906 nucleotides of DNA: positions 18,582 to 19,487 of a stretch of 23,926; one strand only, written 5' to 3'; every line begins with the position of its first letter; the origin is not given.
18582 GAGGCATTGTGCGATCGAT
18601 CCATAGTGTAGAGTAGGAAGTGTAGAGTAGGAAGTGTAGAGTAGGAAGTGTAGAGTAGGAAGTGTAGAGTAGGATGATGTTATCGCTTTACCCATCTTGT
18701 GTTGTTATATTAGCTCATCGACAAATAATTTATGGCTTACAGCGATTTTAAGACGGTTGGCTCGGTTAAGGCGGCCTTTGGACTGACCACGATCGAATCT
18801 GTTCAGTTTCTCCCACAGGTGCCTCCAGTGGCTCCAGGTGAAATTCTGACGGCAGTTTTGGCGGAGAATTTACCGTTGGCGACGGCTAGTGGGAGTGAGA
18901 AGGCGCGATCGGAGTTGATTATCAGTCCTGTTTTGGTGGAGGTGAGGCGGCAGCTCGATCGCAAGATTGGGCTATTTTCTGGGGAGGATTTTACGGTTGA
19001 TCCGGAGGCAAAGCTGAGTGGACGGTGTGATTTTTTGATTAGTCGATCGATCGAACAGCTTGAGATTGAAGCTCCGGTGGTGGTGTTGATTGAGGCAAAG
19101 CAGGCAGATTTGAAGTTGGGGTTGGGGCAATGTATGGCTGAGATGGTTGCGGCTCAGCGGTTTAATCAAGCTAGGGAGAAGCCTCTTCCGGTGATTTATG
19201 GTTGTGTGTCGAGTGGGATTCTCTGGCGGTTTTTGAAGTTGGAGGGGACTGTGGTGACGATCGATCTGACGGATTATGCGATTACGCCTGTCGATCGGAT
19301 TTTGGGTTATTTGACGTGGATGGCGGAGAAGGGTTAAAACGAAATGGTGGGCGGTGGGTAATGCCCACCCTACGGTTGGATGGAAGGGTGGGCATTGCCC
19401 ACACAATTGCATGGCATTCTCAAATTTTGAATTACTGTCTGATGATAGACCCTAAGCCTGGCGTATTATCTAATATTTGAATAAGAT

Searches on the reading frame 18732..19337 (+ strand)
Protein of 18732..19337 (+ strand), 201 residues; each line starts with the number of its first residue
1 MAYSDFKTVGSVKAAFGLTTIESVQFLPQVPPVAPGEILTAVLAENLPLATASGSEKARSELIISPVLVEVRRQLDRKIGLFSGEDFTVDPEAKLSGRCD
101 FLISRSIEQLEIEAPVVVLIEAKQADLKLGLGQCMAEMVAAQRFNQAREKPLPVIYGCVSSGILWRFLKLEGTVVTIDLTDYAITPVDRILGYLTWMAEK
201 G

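Call 7: search_protein_families(library=pfam, proteins=[window:18732-19337:+], max_evalue=10)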
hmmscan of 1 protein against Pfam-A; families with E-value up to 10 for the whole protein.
window:18732-19337:+ (201 aa): 0 families

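Call 8: search_protein_families(library=ncbifam, proteins=[window:18732-19337:+], max_evalue=10)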
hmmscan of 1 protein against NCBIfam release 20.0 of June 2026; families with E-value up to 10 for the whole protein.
window:18732-19337:+ (201 aa): 0 families

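Call 11: find_homologous_proteins(query=window:18732-19334:+)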
Query window:18732-19334:+ (201 aa): 7679 proteins with E <= 0.001 among 8000 candidates; the best 120 are listed.
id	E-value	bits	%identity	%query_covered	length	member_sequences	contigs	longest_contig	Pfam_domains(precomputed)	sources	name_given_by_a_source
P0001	3.5e-117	407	95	100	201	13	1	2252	-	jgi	jgi:hypothetical protein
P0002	3.9e-116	403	94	100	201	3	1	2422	-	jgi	jgi:hypothetical protein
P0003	4.7e-116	403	94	100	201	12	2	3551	-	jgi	jgi:hypothetical protein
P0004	2.7e-115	401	94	100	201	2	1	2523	-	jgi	jgi:hypothetical protein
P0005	1.6e-114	398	91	100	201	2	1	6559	-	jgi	jgi:hypothetical protein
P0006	2.1e-114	398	91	100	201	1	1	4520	-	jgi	jgi:hypothetical protein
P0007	5.3e-114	396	90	100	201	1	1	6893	-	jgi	jgi:hypothetical protein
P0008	5.3e-114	396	91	100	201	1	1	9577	-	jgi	jgi:hypothetical protein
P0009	8.4e-114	396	91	100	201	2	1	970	-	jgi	jgi:hypothetical protein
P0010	1.0e-113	395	91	100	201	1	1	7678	-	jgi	jgi:hypothetical protein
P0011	2.5e-113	394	92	100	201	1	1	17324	-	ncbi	-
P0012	3.0e-113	394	90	100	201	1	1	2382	-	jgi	jgi:hypothetical protein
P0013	3.9e-113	394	92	100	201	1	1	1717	-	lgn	-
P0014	2.5e-112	391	90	100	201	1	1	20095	-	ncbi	-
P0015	2.6e-112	391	92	100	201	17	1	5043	-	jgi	jgi:hypothetical protein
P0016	4.3e-112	390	91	100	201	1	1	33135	-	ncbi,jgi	jgi:hypothetical protein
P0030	2.3e-100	352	94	88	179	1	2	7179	-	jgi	jgi:hypothetical protein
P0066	4.4e-79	283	96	70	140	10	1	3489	-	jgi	jgi:hypothetical protein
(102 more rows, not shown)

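Call 14: find_encoding_contigs(protein=window:18732-19337:+, flank=10000, max_places=6)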
Protein window:18732-19337:+ (201 aa): no gene with exactly this product is on record in the collection.

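Call 15: find_encoding_contigs(protein=P0016, flank=10000, max_places=4)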
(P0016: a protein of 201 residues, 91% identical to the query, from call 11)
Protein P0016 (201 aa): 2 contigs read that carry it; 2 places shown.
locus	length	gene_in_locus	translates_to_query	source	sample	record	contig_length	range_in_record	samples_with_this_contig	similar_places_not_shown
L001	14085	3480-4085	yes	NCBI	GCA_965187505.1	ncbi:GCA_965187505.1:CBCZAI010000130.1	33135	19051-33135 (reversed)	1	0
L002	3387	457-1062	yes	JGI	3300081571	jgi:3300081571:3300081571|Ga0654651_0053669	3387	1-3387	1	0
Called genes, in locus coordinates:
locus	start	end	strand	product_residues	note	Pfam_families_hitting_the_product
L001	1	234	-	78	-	?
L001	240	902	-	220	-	PF05685:Uma2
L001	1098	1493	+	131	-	-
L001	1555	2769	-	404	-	-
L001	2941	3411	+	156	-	PF00583:Acetyltransf_1, PF13508:Acetyltransf_7, PF13673:Acetyltransf_10 (weak)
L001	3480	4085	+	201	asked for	-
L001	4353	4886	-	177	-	PF22741:PTP-NADK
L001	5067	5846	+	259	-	PF13385:Laminin_G_3, PF02210:Laminin_G_2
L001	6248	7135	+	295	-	PF00112:Peptidase_C1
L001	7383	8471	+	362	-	PF00112:Peptidase_C1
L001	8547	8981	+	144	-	-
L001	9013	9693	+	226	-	PF09394:Inhibitor_I42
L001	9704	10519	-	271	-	PF03096:Ndr, PF00561:Abhydrolase_1, PF12146:Hydrolase_4, PF12697:Abhydrolase_6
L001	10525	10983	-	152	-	PF14081:DUF4262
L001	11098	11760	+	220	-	PF00072:Response_reg, PF00196:GerE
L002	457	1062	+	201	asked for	-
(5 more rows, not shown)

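Call 18: find_encoding_contigs(protein=P0011, flank=10000, max_places=3)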
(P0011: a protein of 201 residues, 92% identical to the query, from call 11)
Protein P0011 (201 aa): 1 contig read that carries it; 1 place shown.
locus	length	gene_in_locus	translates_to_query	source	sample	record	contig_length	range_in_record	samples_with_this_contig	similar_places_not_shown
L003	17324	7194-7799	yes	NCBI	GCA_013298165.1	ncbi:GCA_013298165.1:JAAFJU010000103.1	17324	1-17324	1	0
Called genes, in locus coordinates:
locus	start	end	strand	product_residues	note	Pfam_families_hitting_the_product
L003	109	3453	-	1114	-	PF13174:TPR_6 (faint), PF13176:TPR_7 (faint), PF17874:TPR_MalT, PF13424:TPR_12, PF13424:TPR_12, PF28559:TPR_SusR (weak), PF13424:TPR_12, PF12770:CHAT, +10 more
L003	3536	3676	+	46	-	-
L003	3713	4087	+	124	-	PF09685:MamF_MmsF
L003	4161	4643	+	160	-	PF02814:UreE_N, PF05194:UreE_C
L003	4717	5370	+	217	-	PF05685:Uma2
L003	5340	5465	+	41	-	-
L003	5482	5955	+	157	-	PF01724:DUF29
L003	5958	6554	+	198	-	PF00583:Acetyltransf_1, PF13508:Acetyltransf_7, PF13673:Acetyltransf_10 (weak)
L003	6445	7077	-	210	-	PF05685:Uma2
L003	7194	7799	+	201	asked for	-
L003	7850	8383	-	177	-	PF22741:PTP-NADK, PF22785:Tc-R-P (faint)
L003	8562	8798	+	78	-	PF13385:Laminin_G_3 (weak)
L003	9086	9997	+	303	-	PF00112:Peptidase_C1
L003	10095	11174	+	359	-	PF00112:Peptidase_C1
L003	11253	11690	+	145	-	-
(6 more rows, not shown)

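Call 19: find_encoding_contigs(protein=P0014, flank=10000, max_places=3)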
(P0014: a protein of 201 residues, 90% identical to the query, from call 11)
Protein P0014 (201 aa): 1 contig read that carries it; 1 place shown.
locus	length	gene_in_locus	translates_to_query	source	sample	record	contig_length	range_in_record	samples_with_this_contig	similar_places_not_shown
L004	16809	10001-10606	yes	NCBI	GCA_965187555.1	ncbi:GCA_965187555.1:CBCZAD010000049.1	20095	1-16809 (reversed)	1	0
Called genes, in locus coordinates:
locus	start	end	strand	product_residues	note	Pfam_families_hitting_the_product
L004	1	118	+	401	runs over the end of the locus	PF01728:FtsJ (weak), PF13489:Methyltransf_23 (weak), PF01209:Ubie_methyltran (weak), PF13847:Methyltransf_31, PF08242:Methyltransf_12 (weak), PF13649:Methyltransf_25 (weak), PF08241:Methyltransf_11, PF13649:Methyltransf_25 (weak)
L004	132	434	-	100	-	-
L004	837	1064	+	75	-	-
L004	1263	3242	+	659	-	-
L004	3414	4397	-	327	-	PF00551:Formyl_trans_N, PF02911:Formyl_trans_C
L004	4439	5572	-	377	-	PF00691:OmpA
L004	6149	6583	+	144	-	-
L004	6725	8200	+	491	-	PF01565:FAD_binding_4, PF02913:FAD-oxidase_C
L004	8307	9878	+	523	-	PF02463:SMC_N, PF13175:AAA_15, PF13476:AAA_23, PF13175:AAA_15, PF13304:AAA_21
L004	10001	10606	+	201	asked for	-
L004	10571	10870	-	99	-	-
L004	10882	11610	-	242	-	PF05685:Uma2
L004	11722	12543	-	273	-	PF01113:DapB_N, PF05173:DapB_C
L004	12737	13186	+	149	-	-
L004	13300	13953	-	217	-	PF13784:Fic_N, PF02661:Fic (faint)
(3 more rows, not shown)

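Call 20: find_related_loci(query=window:18732-19334:+, collection=genome_contigs, flank=10000)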
Query window:18732-19334:+ (201 aa) in genome_contigs; peptide patterns used: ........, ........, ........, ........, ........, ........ (x = any residue, [..] = any of these).
600 stretches matched a pattern (row limit reached: there are more); 552 encode a relative of the query (tblastn E <= 1e-3); the best 80 are kept; 80 distinct loci.
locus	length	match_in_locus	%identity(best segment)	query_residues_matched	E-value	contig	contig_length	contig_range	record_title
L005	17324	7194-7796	92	1-201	1e-121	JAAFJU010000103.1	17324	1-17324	MAG: Synechococcales cyanobacterium bin31.maxbin.ball.101 WN_Cyanobacteriales_2_scaffold_249, whole genome shotgun seque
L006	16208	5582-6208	85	1-201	4e-115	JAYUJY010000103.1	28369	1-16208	MAG: Synechococcales cyanobacterium isolate GFS_9157 GFS_9157_102, whole genome shotgun sequence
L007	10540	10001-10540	93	1-180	4e-108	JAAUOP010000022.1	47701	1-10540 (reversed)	MAG: Synechococcales cyanobacterium CRU_2_2 NODE_116_length_47701_cov_4.32057, whole genome shotgun sequence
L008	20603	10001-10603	68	1-201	5e-92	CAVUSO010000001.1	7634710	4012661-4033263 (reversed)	MAG: uncultured cyanobacterium isolate MFD01689.bin.1.35 genome assembly, contig: contig_27210, whole genome shotgun seq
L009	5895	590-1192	64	1-201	1e-87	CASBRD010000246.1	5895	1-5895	MAG: uncultured cyanobacterium isolate PMM_0008 genome assembly, contig: PMM_0008_000000000246, whole genome shotgun seq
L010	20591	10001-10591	65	1-197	4e-87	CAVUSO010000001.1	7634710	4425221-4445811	MAG: uncultured cyanobacterium isolate MFD01689.bin.1.35 genome assembly, contig: contig_27210, whole genome shotgun seq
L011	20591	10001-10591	65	1-197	8e-87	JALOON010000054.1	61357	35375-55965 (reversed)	MAG: Oscillatoriaceae cyanobacterium Prado104 scaffold_953, whole genome shotgun sequence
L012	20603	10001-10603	61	1-201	3e-86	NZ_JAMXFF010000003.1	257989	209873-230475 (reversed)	Laspinema palackyanum D2a NODE_4_length_257989_cov_63.926917, whole genome shotgun sequence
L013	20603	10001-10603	64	1-201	5e-85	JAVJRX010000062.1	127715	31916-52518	MAG: Coleofasciculus sp. G1-WW12-02 k141_73252, whole genome shotgun sequence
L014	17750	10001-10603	64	1-201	4e-85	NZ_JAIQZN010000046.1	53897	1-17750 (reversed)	Argonema antarcticum A004/B2 NODE_76_length_53897_cov_13.722036, whole genome shotgun sequence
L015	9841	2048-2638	66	1-198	3e-85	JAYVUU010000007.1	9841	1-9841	MAG: Synechococcales cyanobacterium isolate GL75_DN_metabinner_1 GL75_DN_metabinner_1_6, whole genome shotgun sequence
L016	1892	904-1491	66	1-197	2e-88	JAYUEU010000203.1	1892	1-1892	MAG: Synechococcales cyanobacterium isolate GFS_7545 GFS_7545_202, whole genome shotgun sequence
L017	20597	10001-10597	64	1-199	1e-83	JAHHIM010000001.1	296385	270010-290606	MAG: Trichormus sp. ATA11-4-KO1 scaffold_12_c1, whole genome shotgun sequence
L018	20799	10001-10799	62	1-201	2e-83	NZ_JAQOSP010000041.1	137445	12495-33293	Roseofilum acuticapitatum BLCC-M154 k141_12791, whole genome shotgun sequence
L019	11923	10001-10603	60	1-201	1e-82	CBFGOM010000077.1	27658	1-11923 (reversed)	MAG TPA_asm: uncultured Oscillatoriaceae bacterium isolate SRR29873479_metabat2_16 genome assembly, contig: ERZ27315265.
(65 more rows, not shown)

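Call 31: find_encoding_contigs(protein=P0001, flank=10000, max_places=6)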
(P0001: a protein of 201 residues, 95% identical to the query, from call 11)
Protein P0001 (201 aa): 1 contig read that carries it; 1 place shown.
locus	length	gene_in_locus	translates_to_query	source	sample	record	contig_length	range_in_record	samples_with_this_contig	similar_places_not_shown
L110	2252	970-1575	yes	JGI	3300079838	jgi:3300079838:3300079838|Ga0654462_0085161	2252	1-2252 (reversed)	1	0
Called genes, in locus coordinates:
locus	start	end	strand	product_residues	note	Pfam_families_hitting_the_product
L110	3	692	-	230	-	?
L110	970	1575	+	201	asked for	-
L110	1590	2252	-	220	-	?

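Call 32: find_encoding_contigs(protein=P0003, flank=10000, max_places=6)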
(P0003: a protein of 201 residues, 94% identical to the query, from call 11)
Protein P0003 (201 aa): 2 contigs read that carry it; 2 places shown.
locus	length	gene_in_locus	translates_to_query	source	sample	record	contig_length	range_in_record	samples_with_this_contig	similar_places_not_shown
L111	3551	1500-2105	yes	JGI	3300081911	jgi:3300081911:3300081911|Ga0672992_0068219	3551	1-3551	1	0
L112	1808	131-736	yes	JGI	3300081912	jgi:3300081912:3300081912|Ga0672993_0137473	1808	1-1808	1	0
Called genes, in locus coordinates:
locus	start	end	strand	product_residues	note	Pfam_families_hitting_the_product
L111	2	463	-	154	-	?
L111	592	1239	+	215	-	PF05019:Coq4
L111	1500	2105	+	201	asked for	-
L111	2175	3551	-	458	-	?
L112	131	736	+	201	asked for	-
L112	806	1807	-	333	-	PF12392:DUF3656 (faint), PF01136:Peptidase_U32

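Call 36: search_solved_structures(query=A2, max_evalue=10, show_alignments=2)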
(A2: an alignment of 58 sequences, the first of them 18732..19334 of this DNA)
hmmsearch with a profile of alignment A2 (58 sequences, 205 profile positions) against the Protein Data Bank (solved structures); distinct sequences matched with E-value up to 10: 1.
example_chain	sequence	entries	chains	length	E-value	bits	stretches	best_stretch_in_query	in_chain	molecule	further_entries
6mza_A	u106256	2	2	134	0.059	15.9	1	20-104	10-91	Thioredoxin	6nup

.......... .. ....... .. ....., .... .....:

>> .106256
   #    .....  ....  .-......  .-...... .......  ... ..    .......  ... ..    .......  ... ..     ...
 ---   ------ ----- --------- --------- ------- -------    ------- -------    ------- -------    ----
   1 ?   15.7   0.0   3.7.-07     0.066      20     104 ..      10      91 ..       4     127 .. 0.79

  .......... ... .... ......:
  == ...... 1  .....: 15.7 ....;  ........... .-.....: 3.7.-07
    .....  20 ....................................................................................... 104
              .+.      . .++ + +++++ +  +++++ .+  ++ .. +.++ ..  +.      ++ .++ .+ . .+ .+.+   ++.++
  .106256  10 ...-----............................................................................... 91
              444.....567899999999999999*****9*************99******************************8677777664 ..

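Call 38: search_dna_similar(query=window:18732-19334:+, collection=plasmids, mode=protein, max_rows=30, max_evalue=0.001)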
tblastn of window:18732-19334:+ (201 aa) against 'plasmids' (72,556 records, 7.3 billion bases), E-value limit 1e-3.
Records with a match: 23; places in all: 27; records where one place covers at least 80% of the query: 15.
Best place of each record, by identity: 60-80% 1; <60% 22.
By first word of the organism name: Planktothrix 5; Leptolyngbya 3; Oscillatoria 2; Pseudanabaena 2; Nostoc 2; Trichormus 2; Gloeothece 1; Sphaerospermopsis 1; Anabaena 1; Kovacikia 1; and 3 more.
By predicted mobility (MOB-suite, as given by PLSDB): non-mobilizable 11; conjugative 9; mobilizable 3.
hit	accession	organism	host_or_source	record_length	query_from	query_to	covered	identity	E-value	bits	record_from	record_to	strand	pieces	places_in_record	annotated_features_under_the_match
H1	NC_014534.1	Gloeothece verrucosa PCC 7822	fresh water in rice field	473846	1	200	100%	63.0%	1e-79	265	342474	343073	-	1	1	hypothetical protein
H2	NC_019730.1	Oscillatoria nigro-viridis PCC 7112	-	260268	1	200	100%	56.5%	5e-68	231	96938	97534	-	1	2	hypothetical protein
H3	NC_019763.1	Oscillatoria nigro-viridis PCC 7112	-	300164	1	194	97%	50.5%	1e-56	199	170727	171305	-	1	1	hypothetical protein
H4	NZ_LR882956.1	Planktothrix agardhii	-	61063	1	194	97%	50.5%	1e-56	199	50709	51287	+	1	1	hypothetical protein | Uma2 family endonuclease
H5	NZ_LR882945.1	Planktothrix agardhii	-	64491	1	194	97%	49.5%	4e-56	197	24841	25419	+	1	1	hypothetical protein | Uma2 family endonuclease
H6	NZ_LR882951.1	Planktothrix agardhii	-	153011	1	194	97%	49.5%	4e-56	197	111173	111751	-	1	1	hypothetical protein | Uma2 family endonuclease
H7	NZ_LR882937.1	Planktothrix agardhii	-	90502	1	194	97%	49.5%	7e-56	197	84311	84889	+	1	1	hypothetical protein | Uma2 family endonuclease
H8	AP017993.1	Planktothrix agardhii NIES-204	-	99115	1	194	97%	49.5%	7e-56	197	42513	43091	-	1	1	hypothetical protein (x2)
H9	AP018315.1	Sphaerospermopsis kisseleviana NIES-73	-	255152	1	194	97%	49.5%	8e-56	196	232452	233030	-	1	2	hypothetical protein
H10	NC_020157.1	Anabaena cylindrica PCC 7122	water, most likely pond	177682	1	194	97%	47.9%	4e-54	192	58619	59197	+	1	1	hypothetical protein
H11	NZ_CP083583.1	Kovacikia minuta CCNUW1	cell culture,fresh water lake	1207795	1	196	98%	43.3%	2e-36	141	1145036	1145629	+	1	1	record has no annotation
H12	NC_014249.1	'Nostoc azollae' 0708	-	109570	57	194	69%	51.4%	3e-38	146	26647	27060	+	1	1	none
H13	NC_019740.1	Allocoleopsis franciscana PCC 7113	-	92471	1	197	98%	32.2%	1e-22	101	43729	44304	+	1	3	hypothetical protein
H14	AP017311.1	Leptolyngbya sp. NIES-3755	-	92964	49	201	76%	36.6%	3e-23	103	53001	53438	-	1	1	hypothetical protein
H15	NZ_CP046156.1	Leptolyngbya sp. BL0902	cell culture,open pond on an algae farm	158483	7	197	95%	26.3%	1e-8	61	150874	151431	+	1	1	hypothetical protein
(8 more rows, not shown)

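Call 42: predict_structure(alignment_id=A2)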
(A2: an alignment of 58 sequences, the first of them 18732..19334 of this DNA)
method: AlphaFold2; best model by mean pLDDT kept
length: 201 residues; sequences in the alignment: 58
mean_pLDDT: 90.7   pTM: 0.89
mean pLDDT of the five models: 90.7, 89.9, 88.0, 87.3, 85.6
residues with pLDDT >= 90: 142; 70-90: 51; 50-70: 8; < 50: 0
segments of 3 or more residues with pLDDT < 50: none
pLDDT, mean of each block of 10 residues (from residue 1): 82 93 86 96 95 89 97 95 76 74 90 91 89 94 91 96 96 95 96 95 71
secondary structure, 60 per line:
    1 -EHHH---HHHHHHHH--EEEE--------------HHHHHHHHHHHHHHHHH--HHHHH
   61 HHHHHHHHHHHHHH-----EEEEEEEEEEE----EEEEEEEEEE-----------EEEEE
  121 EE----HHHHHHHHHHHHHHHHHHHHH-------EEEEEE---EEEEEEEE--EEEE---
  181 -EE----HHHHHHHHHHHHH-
elements in order: H9-16 E19-22 H37-53 H56-74 E80-90 E95-104 E116-122 H127-147 E155-160 E164-171 E174-177 H188-200

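Call 44: fold_search(model_id=the predicted structure, library=pdb)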
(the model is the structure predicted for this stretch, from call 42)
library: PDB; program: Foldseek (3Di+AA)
matches with E <= 10: 538; with E <= 0.001: 9
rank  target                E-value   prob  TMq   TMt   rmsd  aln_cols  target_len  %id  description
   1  7l08_5                8.0e-06  1.00  0.47  0.27   8.8       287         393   14  Cryo-EM structure of the human 55S mitoribosome-RRFmt complex. (released 2021-05-12)
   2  7qi6_5                1.5e-05  1.00  0.49  0.29   8.8       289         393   12  Human mitochondrial ribosome in complex with mRNA, A/P- and P/E-tRNAs at 2.98 A resolution (released 2023-05-17)
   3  9hcg_5                5.8e-05  1.00  0.44  0.25   9.5       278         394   15  Mouse mitoribosome large subunit assembly intermediate bound to NSUN4, METRF4, MRM2, GTPBP7 and MALSU1-L0R8F8-mt-ACP c (released 2025-06-18)
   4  7of3_5                9.1e-05  1.00  0.48  0.28   9.0       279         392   12  Structure of a human mitochondrial ribosome large subunit assembly intermediate in complex with MTERF4-NSUN4 (dataset2 (released 2021-05-19)
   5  8qu1_5                1.4e-04  1.00  0.51  0.31  10.1       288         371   12  mt-LSU assembly intermediate in GTPBP8 knock-out cells, state 1 (released 2024-06-26)
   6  4v1a_a                1.7e-04  1.00  0.52  0.30  10.1       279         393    9  Structure of the large subunit of the mammalian mitoribosome, part 2 of 2 (released 2014-10-08)
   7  9hcd_5                3.7e-04  1.00  0.46  0.27  10.2       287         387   10  Mouse mitoribosome large subunit assembly intermediate (with uL16m) bound to MRM3-dimer, DDX28 and the MALSU-L0R8F8-mt (released 2025-06-11)
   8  7qh6_5                4.2e-04  1.00  0.46  0.28   9.3       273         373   12  Cryo-EM structure of the human mtLSU assembly intermediate upon MRM2 depletion - class 1 (released 2022-03-02)
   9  6i9r_5                8.6e-04  0.99  0.48  0.27   9.2       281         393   10  Large subunit of the human mitochondrial ribosome in complex with Virginiamycin M and Quinupristin (released 2020-07-08)
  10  9olf_s                1.4e-03  0.99  0.49  0.30  10.2       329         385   10  Membrane-associated human mitoribosome in complex with TACO1 (released 2026-02-18)
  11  9hcd_s                4.0e-03  0.99  0.55  0.33  11.2       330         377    8  Mouse mitoribosome large subunit assembly intermediate (with uL16m) bound to MRM3-dimer, DDX28 and the MALSU-L0R8F8-mt (released 2025-06-11)
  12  3j7y_s                4.0e-03  0.89  0.43  0.25  16.0       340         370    7  Structure of the large ribosomal subunit from human mitochondria (released 2014-10-15)
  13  9y1l_B                4.5e-03  0.96  0.38  0.46   7.4       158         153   12  Crystal Structure of Putative Restriction Endonuclease Domain-Containing Protein from Leptospirillum ferriphilum YSK (released 2025-09-10)
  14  3sm4_A                5.2e-03  0.51  0.27  0.25  16.9       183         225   12  Crystal Structure of the K131A Mutant of Lambda Exonuclease in Complex with a 5'-Phosphorylated 14-mer/12-mer Duplex a (released 2011-07-20)
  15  9uwh_s                5.9e-03  0.98  0.54  0.31  11.6       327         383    9  human mitoribosome trapped by retapamulin (released 2025-10-29)
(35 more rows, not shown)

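Call 56: search_protein_families(library=padloc, proteins=[window:18732-19334:+], max_evalue=0.01)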
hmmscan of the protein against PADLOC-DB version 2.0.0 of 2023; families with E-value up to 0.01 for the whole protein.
window:18732-19334:+ (201 aa): 1 family
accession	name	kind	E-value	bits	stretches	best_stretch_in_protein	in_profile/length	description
PDLC01472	PD_DExK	-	3.1e-51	171.1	1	55-200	2-142/146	"CAS-I,CAS-II,CAS-III,CAS-IV,CAS-V,CAS-VI; associated"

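Call 65: search_protein_families(library=pfam, alignment_id=A3, max_evalue=0.00001)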
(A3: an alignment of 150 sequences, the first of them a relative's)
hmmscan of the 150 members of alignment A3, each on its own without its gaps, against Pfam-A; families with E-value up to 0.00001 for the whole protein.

A. member 1, L001:2923-3408:+ (162 aa): 3 families
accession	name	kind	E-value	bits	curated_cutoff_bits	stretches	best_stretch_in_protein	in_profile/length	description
PF00583.31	Acetyltransf_1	-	7.6e-11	42.7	20.7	1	50-147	24-116/116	Acetyltransferase (GNAT) family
PF13508.13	Acetyltransf_7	-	1.6e-10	41.6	27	1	69-148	12-83/84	Acetyltransferase (GNAT) domain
PF13673.13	Acetyltransf_10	-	6.2e-07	29.9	23.6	1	99-152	57-112/128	Acetyltransferase (GNAT) domain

B. families by the number of members that match (of 150 scanned): 225 families (the first 25 are shown)
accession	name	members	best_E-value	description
PF05685.18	Uma2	12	4.5e-47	Putative restriction endonuclease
PF02222.28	ATP-grasp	6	7.1e-59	ATP-grasp domain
PF22660.2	RS_preATP-grasp-like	6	2.5e-19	Ribonucleotide synthetase preATP-grasp domain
PF17769.7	PurK_C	6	6.5e-18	Phosphoribosylaminoimidazole carboxylase C-terminal domain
PF13304.12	AAA_21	4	7.1e-22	AAA domain, putative AbiEii toxin, Type IV TA system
PF02463.25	SMC_N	4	8.4e-18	RecF/RecN/SMC N terminal domain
PF03796.21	DnaB_C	3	9.3e-110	DnaB-like helicase C terminal domain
PF11965.13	DUF3479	3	7.9e-58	Domain of unknown function (DUF3479)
PF00072.30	Response_reg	3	5.5e-34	Response regulator receiver domain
PF00772.26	DnaB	3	6.5e-32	DnaB-like helicase N terminal domain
PF02518.31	HATPase_c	3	2.9e-26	Histidine kinase-, DNA gyrase B-, and HSP90-like ATPase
PF00512.31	HisKA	3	1e-18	His Kinase A (phospho-acceptor) domain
PF02514.21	CobN-Mg_chel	2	2.1e-151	CobN/Magnesium Chelatase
PF01888.22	CbiD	2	9.5e-67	CbiD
PF02571.20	CbiJ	2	6.2e-65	Precorrin-6x reductase CbiJ/CobK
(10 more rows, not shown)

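Call 67: search_protein_families(library=pfam, alignment_id=A2, max_evalue=1)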
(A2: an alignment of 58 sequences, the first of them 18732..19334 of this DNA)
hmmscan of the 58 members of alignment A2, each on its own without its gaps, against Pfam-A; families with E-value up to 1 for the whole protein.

A. member 1, window:18732-19334:+ (201 aa): 0 families

B. families by the number of members that match (of 58 scanned): 9 families
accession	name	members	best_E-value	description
PF07224.18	Chlorophyllase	6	0.085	Chlorophyllase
PF13588.12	HSDR_N_2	4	0.063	Type I restriction enzyme R protein N terminus (HSDR_N)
PF14353.12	CpXC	2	0.054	CpXC protein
PF12967.12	DUF3855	2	0.062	Domain of Unknown Function with PDB structure (DUF3855)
PF00388.25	PI-PLC-X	1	0.036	Phosphatidylinositol-specific phospholipase C, X domain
PF10792.14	DUF2605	1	0.045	Protein of unknown function (DUF2605)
PF01998.22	DUF131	1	0.046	Protein of unknown function DUF131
PF03617.18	IBV_3A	1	0.21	IBV 3A protein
PF14234.11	DUF4336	1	0.23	Domain of unknown function (DUF4336)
